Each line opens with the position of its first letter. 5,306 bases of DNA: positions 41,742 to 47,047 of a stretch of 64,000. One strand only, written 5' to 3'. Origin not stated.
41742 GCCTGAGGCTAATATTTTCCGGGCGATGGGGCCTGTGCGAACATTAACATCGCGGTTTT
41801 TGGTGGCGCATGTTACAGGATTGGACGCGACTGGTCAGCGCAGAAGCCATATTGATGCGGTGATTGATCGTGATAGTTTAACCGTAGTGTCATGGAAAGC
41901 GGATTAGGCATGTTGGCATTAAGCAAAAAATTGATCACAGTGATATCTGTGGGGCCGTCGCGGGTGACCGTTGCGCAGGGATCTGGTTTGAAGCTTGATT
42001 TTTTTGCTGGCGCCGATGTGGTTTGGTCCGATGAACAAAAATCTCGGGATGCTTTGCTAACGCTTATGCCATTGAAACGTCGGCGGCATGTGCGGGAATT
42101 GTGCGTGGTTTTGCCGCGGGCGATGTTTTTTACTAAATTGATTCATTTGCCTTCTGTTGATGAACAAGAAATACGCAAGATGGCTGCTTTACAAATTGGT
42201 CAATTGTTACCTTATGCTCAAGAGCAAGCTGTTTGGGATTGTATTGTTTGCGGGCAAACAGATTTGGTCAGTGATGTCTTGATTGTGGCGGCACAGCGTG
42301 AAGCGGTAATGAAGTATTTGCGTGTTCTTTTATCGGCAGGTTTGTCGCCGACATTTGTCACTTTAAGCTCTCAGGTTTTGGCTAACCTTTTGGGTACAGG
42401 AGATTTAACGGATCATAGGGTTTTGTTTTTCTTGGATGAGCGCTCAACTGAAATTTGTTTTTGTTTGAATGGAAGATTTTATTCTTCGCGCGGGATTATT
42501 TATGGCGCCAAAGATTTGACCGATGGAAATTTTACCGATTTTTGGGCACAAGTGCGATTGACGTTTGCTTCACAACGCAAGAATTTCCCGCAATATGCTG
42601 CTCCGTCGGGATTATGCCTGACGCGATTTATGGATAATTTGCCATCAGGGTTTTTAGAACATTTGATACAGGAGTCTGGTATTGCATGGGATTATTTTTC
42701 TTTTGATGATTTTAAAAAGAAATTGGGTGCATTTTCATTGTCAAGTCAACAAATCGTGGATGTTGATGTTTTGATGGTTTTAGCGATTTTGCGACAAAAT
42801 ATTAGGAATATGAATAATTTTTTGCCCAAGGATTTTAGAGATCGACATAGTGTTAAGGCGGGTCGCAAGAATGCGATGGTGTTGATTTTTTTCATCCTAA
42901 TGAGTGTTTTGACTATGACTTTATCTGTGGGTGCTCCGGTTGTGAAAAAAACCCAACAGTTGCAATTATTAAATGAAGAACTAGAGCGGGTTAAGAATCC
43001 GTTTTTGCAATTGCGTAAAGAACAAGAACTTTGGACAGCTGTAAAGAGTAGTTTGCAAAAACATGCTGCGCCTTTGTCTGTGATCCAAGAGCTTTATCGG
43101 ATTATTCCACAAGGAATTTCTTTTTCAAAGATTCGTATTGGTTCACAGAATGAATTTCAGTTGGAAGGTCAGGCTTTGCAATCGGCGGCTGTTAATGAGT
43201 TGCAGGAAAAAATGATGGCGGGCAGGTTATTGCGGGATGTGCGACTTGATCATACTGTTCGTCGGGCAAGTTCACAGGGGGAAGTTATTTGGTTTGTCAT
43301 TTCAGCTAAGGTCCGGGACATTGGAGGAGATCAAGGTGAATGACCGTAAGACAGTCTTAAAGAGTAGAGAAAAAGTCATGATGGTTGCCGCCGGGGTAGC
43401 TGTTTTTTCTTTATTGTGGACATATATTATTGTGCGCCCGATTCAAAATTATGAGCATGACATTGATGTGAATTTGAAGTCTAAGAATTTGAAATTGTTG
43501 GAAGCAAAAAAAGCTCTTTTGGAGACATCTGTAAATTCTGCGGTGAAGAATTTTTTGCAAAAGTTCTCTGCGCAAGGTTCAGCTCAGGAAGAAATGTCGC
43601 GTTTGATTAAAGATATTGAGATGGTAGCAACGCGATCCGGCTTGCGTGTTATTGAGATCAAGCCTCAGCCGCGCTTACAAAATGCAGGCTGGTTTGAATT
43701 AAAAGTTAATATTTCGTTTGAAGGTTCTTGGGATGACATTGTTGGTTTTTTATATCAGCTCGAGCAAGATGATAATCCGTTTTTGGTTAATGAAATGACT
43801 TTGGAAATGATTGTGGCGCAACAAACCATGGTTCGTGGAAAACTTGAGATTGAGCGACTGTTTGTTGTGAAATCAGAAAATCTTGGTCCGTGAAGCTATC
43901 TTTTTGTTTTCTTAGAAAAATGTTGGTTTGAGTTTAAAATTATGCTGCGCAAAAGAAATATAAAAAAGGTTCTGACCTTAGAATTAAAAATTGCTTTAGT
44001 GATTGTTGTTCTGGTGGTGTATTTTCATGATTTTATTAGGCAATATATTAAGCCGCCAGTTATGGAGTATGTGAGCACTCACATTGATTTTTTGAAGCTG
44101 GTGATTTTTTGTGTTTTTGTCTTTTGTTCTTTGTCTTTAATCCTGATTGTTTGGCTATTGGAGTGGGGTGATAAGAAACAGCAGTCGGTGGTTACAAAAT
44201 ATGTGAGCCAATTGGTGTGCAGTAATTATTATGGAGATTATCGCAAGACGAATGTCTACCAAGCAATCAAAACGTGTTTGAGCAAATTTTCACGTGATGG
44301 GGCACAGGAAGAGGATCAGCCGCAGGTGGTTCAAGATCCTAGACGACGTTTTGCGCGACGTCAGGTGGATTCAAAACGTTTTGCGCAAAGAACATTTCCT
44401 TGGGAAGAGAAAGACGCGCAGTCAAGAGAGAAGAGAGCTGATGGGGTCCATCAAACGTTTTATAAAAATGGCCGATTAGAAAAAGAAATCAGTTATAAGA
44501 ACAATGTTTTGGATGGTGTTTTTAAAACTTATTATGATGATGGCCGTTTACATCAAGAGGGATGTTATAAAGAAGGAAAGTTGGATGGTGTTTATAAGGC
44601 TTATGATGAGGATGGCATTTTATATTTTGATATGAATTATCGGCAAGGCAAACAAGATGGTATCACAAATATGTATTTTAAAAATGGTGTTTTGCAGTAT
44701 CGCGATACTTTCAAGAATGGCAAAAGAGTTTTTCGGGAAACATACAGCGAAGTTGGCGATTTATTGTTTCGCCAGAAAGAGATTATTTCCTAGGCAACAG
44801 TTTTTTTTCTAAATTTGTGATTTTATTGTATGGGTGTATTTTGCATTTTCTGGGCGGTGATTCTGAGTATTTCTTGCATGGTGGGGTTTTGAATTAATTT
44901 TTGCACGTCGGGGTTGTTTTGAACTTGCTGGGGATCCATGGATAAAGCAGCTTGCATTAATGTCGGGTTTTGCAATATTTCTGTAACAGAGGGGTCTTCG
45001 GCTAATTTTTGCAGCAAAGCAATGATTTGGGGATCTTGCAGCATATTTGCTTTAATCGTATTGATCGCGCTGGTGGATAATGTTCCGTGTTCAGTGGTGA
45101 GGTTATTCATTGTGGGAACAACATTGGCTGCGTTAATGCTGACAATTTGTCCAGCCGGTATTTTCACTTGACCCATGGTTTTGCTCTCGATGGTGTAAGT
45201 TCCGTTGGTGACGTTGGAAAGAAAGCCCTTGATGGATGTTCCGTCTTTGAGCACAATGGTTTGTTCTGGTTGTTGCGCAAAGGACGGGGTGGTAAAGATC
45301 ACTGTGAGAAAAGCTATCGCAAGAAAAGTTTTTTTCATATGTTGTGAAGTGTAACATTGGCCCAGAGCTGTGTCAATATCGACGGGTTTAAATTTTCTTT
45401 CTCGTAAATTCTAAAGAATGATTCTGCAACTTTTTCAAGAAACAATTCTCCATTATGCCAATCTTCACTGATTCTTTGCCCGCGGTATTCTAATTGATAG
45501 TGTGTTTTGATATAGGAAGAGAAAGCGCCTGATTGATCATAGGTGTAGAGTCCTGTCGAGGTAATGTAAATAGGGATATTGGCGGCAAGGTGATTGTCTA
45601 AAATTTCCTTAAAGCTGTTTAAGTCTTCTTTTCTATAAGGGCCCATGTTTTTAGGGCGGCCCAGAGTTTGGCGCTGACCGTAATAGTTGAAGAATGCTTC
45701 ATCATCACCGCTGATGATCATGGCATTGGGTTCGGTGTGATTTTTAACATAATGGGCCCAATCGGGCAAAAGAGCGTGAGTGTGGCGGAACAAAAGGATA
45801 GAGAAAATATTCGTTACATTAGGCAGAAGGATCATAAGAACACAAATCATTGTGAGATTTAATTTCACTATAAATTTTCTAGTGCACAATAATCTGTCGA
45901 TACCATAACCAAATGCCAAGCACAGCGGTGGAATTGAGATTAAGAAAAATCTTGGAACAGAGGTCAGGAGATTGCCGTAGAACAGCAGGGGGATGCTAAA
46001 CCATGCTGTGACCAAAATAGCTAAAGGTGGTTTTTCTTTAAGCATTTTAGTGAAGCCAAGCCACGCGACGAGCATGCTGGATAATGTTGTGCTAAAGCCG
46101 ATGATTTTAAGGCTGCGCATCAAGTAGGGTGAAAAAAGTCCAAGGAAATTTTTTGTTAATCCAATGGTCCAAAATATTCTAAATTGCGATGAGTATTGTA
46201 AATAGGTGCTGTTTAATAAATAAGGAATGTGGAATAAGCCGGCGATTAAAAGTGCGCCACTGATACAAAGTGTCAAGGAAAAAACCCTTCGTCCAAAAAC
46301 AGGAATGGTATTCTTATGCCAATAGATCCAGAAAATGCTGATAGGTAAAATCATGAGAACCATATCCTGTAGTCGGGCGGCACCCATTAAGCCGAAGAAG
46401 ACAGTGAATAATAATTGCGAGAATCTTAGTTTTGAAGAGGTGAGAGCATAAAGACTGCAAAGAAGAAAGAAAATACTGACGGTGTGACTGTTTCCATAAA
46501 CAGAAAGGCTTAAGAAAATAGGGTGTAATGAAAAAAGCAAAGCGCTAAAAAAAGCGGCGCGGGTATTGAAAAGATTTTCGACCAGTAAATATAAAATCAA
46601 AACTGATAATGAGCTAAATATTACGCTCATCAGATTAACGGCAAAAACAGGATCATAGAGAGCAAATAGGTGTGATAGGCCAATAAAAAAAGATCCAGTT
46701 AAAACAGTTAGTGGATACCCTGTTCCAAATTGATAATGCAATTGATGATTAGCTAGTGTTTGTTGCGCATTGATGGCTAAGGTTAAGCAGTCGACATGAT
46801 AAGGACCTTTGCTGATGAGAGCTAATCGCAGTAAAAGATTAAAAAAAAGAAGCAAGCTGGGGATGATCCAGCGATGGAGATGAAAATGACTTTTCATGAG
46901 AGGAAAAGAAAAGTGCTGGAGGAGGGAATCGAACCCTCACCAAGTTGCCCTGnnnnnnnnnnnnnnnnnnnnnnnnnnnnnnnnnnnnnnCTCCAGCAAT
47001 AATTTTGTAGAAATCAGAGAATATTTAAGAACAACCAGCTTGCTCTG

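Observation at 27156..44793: Two large secreted proteases placed back-to-back with a complete-looking T2SS/T4P-hybrid operon: candidate dedicated protease-export (attack/foraging) module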

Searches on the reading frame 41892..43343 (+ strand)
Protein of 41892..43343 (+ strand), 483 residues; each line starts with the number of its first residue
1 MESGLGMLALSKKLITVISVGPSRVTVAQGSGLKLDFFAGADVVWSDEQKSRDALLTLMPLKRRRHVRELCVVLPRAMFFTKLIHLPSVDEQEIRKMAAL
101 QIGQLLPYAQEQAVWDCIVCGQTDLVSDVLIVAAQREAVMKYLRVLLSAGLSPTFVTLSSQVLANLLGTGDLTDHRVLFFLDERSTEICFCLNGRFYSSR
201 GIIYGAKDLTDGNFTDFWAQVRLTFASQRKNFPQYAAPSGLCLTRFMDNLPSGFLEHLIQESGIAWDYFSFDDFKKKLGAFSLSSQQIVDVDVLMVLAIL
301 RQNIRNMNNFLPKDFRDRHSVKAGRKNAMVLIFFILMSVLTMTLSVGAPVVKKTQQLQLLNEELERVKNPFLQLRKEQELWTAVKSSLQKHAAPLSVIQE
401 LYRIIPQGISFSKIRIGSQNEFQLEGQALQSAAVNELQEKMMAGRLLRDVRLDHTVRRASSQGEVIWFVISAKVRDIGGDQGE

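Call 4: search_protein_families(library=pfam, proteins=[window:41892-43343:+], max_evalue=0.01)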
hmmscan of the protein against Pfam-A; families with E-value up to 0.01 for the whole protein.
window:41892-43343:+ (483 aa): 2 families
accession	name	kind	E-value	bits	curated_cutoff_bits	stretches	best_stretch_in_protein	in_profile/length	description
PF05137.18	PilN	-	4.4e-09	36.7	22.8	1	397-474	2-78/78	Fimbrial assembly protein (PilN)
PF11104.14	PilM_2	-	1.2e-05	24.9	27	1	63-160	58-159/340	Type IV pilus assembly protein PilM;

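Call 6: search_protein_families(library=ncbifam, proteins=[window:41892-43343:+], max_evalue=0.01)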
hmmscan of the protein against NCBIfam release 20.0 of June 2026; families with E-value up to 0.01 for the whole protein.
window:41892-43343:+ (483 aa): 2 families
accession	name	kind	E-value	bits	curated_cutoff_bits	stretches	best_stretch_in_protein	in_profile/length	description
TIGR01175.1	pilM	subfamily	1.6e-12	47.1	133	1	65-212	66-226/348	type IV pilus assembly protein PilM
NF045709.1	Amuc_1101_fam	equivalog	4.6e-11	42.2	650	1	72-210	74-213/608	Amuc_1101 family PilM-like pilus complex protein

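Call 57: search_solved_structures(query=A5, max_evalue=10)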
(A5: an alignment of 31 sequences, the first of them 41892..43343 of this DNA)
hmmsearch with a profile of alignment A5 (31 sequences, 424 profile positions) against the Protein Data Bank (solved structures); distinct sequences matched with E-value up to 10: 16.
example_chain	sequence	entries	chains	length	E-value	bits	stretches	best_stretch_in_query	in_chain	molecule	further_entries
3jc8_Ma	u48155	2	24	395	2.2e-21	79.1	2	3-167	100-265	Type IV pilus biogenesis protein PilM | PilM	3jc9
5eou_A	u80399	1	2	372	7.6e-14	54.2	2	5-168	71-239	Type 4 fimbrial biogenesis protein PilM,Type 4 fimbrial biogenesis protein PilN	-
5eox_A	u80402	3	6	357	4.6e-13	51.6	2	5-168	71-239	Type 4 fimbrial biogenesis protein PilM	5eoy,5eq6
2ych_A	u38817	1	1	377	6.2e-08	34.7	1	2-163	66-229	COMPETENCE PROTEIN PILM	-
5c8j_I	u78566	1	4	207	0.0027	19.4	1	281-347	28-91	Protein MJ0480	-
3jc8_Na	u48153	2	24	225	0.0048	18.6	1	300-391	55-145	PilN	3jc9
5j73_A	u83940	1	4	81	0.034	15.8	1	308-359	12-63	protein design 2L4HC2_9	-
6y07_A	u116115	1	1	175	0.064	14.9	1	307-359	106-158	sohair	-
9yfu_R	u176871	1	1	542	0.11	14.1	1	278-336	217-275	G-protein coupled receptor 61,Soluble cytochrome b562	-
8tb7_R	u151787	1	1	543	0.11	14.1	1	278-336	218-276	G-protein coupled receptor 61,Soluble cytochrome b562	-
5t8v_A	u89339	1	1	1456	0.21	13.2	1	194-273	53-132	Putative uncharacterized protein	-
9jro_A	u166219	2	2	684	1.2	10.8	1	279-336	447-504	GFP-like fluorescent chromoprotein,Prostaglandin E2 receptor EP2 subtype,Soluble cytochrom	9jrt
7xk3_C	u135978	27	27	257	1.3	10.6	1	276-342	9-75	Na(+)-translocating NADH-quinone reductase subunit C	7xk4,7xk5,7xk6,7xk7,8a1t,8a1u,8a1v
9u5g_C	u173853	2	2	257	1.3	10.6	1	276-342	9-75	Na(+)-translocating NADH-quinone reductase subunit C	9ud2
6ww2_R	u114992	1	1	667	1.4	10.5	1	281-336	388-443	Frizzled-5,Soluble cytochrome b562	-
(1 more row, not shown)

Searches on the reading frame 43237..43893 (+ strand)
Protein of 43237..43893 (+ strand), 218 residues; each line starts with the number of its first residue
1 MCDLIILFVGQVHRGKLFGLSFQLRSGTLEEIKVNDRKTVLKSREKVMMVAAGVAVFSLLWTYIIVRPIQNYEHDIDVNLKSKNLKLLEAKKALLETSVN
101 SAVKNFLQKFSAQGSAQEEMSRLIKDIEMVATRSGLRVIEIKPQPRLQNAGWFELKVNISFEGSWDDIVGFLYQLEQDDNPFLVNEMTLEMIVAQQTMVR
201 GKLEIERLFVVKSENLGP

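Call 6: search_protein_families(library=ncbifam, proteins=[window:43237-43893:+], max_evalue=0.01)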
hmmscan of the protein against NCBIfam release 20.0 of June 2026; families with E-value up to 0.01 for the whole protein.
window:43237-43893:+ (218 aa): 1 family
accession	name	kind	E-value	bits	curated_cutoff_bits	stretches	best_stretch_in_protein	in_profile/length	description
NF040576.1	T2SS_GspM_XpsM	equivalog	1.5e-07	31.3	60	1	56-186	15-147/180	type II secretion system protein GspM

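Call 7: search_protein_families(library=pfam, proteins=[window:43237-43893:+], max_evalue=0.001)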
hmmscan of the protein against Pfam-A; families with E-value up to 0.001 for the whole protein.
window:43237-43893:+ (218 aa): 2 families
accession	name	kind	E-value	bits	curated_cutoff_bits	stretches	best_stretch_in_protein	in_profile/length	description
PF04350.18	PilO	-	1.1e-07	32.5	22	1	104-175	36-107/145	Pilus assembly protein, PilO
PF10741.14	T2SSM_b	-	1.1e-06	28.9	21.7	1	110-204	6-102/111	Type II secretion system (T2SS), protein M subtype b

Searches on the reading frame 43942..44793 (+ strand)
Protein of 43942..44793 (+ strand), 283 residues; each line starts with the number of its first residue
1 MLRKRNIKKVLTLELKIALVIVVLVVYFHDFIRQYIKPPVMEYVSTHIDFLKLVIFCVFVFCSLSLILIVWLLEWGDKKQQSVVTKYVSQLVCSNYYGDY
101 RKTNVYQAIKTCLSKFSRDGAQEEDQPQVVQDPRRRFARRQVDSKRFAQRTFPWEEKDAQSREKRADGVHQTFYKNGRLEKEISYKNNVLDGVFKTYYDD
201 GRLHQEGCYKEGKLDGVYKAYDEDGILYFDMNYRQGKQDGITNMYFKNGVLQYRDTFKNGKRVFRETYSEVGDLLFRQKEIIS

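Call 6: search_protein_families(library=ncbifam, proteins=[window:43942-44793:+], max_evalue=0.01)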
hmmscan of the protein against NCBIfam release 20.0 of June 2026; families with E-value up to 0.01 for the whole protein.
window:43942-44793:+ (283 aa): 1 family
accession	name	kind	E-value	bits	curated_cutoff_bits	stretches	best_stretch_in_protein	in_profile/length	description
NF033566.1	adhes_LIC20035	equivalog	6e-07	28.6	250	1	166-257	140-236/434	LIC20035 family adhesin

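Call 7: search_protein_families(library=pfam, proteins=[window:43942-44793:+], max_evalue=0.001)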
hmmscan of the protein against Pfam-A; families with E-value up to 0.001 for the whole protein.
window:43942-44793:+ (283 aa): 1 family
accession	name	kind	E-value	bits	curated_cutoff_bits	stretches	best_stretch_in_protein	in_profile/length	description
PF07661.19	MORN_2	-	1e-16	59.5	29.6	0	167-187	2-22/22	MORN repeat variant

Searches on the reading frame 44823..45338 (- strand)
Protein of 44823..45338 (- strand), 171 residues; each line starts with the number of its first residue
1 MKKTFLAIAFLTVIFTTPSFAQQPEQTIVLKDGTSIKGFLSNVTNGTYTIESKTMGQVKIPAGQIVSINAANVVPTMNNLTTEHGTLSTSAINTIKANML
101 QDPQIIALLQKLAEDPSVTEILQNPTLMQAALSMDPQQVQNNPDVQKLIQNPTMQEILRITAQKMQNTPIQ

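Call 7: search_protein_families(library=pfam, proteins=[window:44823-45338:-], max_evalue=0.001)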
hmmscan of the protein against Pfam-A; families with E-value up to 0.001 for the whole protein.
window:44823-45338:- (171 aa): 1 family
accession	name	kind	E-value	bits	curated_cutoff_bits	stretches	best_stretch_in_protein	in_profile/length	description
PF17830.6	STI1-HOP_DP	-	3.4e-07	30.5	29.1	0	108-129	4-25/55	STI1/HOP, DP domain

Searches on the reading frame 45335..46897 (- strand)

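Call 7: search_protein_families(library=pfam, proteins=[window:45335-46897:-], max_evalue=0.001)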
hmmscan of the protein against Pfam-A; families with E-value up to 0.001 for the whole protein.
window:45335-46897:- (520 aa): 3 families
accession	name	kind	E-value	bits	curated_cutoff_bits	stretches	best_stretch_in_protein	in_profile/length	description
PF13231.12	PMT_2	-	6.8e-10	39.8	26.1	1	81-216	18-153/160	Dolichyl-phosphate-mannose-protein mannosyltransferase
PF02516.20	STT3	-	3.9e-05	23.8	24.5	1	56-169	70-183/405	Oligosaccharyl transferase STT3, N-terminal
PF11028.14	TMEM260-like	-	7.9e-05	22.9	24.2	1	49-195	8-174/179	Protein O-mannosyl-transferase TMEM260-like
